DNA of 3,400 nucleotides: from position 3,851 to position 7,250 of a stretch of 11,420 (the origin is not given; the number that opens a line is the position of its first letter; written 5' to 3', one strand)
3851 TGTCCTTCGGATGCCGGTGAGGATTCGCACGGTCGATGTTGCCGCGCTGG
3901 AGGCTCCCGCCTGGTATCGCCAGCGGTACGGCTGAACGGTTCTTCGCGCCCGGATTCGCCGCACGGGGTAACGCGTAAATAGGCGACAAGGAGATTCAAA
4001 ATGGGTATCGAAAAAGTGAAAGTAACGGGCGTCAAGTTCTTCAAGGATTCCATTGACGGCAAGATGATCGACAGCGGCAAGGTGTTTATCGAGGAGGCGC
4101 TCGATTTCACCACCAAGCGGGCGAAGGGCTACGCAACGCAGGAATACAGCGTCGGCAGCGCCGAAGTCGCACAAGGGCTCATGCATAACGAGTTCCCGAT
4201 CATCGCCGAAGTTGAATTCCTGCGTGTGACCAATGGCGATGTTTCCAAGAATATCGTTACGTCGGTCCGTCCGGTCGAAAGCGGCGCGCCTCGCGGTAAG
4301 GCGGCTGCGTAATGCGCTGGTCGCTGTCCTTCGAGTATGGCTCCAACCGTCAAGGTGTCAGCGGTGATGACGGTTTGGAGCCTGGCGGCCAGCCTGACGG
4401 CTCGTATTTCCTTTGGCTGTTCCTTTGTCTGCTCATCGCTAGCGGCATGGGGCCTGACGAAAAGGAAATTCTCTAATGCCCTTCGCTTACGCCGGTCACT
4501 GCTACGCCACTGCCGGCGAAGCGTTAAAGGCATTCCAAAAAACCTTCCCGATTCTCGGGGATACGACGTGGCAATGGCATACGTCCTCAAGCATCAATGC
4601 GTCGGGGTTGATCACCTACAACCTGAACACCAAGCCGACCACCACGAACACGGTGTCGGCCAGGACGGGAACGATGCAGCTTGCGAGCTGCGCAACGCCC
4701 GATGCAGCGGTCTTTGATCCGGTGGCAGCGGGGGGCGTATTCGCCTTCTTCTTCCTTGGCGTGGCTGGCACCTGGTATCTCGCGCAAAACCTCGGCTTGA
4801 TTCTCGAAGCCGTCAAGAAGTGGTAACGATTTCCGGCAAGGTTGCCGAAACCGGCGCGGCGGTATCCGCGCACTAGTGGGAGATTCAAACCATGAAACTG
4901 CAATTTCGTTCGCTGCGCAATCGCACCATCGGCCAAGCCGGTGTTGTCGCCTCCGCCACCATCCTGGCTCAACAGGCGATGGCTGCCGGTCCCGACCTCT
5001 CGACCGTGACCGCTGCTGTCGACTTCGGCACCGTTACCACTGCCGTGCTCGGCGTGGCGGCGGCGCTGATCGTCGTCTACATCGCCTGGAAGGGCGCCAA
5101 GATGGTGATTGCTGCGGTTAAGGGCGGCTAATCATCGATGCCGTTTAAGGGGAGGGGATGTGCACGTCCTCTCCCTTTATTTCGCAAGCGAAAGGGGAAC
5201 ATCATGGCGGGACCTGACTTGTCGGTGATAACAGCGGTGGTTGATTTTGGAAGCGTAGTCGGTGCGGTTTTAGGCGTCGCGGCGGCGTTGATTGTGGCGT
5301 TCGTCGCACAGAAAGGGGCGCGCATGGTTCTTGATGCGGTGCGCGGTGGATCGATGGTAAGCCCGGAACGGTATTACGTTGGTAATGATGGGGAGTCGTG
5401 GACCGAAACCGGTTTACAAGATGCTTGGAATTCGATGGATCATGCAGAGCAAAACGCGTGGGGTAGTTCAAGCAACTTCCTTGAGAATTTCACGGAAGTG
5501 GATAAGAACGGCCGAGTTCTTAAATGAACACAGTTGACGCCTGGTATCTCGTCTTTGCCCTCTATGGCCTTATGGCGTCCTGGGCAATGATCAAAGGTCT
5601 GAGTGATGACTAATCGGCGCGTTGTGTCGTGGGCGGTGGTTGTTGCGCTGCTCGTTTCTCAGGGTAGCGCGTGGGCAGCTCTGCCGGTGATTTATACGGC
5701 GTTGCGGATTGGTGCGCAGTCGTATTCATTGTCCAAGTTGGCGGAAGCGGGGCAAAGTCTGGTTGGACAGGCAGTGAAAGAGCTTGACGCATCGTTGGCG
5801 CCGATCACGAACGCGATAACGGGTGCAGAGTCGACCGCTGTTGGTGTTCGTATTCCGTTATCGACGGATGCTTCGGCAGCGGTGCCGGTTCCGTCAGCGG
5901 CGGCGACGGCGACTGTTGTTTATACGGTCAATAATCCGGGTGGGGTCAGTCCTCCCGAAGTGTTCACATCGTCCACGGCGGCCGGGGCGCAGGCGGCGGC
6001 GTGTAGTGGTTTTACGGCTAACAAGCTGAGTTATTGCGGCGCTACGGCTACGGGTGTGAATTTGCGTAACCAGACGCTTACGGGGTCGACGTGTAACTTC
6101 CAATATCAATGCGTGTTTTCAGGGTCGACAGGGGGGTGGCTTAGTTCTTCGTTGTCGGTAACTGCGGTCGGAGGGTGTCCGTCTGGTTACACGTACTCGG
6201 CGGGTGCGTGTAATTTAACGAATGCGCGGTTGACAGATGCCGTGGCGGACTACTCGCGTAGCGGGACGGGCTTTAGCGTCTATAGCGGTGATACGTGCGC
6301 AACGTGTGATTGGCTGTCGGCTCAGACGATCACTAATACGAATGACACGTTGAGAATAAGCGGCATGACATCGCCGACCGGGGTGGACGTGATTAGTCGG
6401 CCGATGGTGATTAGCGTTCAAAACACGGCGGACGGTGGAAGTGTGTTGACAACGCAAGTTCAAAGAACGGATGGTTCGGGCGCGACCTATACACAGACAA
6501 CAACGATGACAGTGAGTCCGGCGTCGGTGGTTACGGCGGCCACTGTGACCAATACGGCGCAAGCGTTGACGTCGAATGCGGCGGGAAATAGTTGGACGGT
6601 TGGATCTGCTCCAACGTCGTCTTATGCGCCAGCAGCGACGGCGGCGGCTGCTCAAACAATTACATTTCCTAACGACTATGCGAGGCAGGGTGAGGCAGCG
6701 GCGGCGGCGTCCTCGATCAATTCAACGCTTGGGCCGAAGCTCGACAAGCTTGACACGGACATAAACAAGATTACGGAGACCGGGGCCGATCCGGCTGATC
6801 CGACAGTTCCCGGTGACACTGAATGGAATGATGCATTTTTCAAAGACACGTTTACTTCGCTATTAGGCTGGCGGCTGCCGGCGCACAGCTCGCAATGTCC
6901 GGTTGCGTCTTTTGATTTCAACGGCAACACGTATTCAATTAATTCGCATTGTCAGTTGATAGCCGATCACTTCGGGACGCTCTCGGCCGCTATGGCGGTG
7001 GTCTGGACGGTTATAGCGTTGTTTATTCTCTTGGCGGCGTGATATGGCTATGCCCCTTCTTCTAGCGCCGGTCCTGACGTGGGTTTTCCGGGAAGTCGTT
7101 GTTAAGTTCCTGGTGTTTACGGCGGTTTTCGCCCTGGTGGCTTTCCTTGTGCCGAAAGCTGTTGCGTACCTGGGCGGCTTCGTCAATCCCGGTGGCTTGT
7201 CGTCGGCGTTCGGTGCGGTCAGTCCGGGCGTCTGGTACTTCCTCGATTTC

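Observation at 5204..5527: Second coat-protein gene: a signal-less paralog starting exactly at the cleavage site and carrying a 58-aa soluble C-terminal extension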

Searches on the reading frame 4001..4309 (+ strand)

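Call 5: search_protein_families(library=pfam, proteins=[window:4001-4309:+], max_evalue=0.1)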
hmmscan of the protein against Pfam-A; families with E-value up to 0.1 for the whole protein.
window:4001-4309:+ (103 aa): 0 families

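Call 7: search_protein_families(library=phrogs, proteins=[window:4001-4309:+], max_evalue=0.1)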
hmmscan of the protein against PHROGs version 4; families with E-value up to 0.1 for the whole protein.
window:4001-4309:+ (103 aa): 1 family
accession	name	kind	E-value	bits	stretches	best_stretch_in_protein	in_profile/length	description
phrog_4994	-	unknown function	3.8e-28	98.9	1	3-94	4-95/103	-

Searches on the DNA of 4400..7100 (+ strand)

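Call 4: search_dna_similar(query=window:4400-7100:+, collection=phages, mode=distant, max_rows=25)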
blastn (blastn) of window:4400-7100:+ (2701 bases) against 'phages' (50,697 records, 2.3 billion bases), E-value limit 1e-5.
No match.

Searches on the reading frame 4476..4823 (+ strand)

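Call 5: search_protein_families(library=pfam, proteins=[window:4476-4823:+], max_evalue=0.1)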
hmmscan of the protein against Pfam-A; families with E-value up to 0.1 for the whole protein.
window:4476-4823:+ (116 aa): 1 family
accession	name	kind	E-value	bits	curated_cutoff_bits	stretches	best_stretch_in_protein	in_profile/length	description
PF10268.14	Tmemb_161AB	-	0.049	12.8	27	1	27-110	396-480/485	Predicted transmembrane protein 161AB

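Call 7: search_protein_families(library=phrogs, proteins=[window:4476-4823:+], max_evalue=0.1)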
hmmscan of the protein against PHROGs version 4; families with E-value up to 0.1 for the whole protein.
window:4476-4823:+ (116 aa): 0 families

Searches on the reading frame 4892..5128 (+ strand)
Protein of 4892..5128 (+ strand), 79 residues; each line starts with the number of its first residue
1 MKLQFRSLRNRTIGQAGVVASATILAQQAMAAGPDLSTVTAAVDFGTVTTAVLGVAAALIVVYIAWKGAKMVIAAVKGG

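Call 5: search_protein_families(library=pfam, proteins=[window:4892-5128:+], max_evalue=0.1)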
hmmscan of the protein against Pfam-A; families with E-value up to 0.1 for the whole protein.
window:4892-5128:+ (79 aa): 1 family
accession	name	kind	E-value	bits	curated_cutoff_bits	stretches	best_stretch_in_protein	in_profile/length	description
PF04956.18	TrbC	-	0.0031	18.1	27.9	1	2-73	2-70/98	TrbC/VIRB2 pilin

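Call 7: search_protein_families(library=phrogs, proteins=[window:4892-5128:+], max_evalue=0.1)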
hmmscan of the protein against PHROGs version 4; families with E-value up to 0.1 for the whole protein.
window:4892-5128:+ (79 aa): 3 families
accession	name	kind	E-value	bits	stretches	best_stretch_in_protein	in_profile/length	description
phrog_2186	-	head and packaging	1.8e-15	57.8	1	17-78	14-79/80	virion structural protein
phrog_6548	-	head and packaging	0.0041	18.4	1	15-72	12-72/79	major coat protein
phrog_2374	-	unknown function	0.0098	16.8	1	15-72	13-69/74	-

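Call 57: search_dna_similar(query=window:4892-5128:+, collection=phages, mode=protein, max_evalue=10, max_rows=15)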
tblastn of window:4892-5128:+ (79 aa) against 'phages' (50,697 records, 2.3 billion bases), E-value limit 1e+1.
No match.
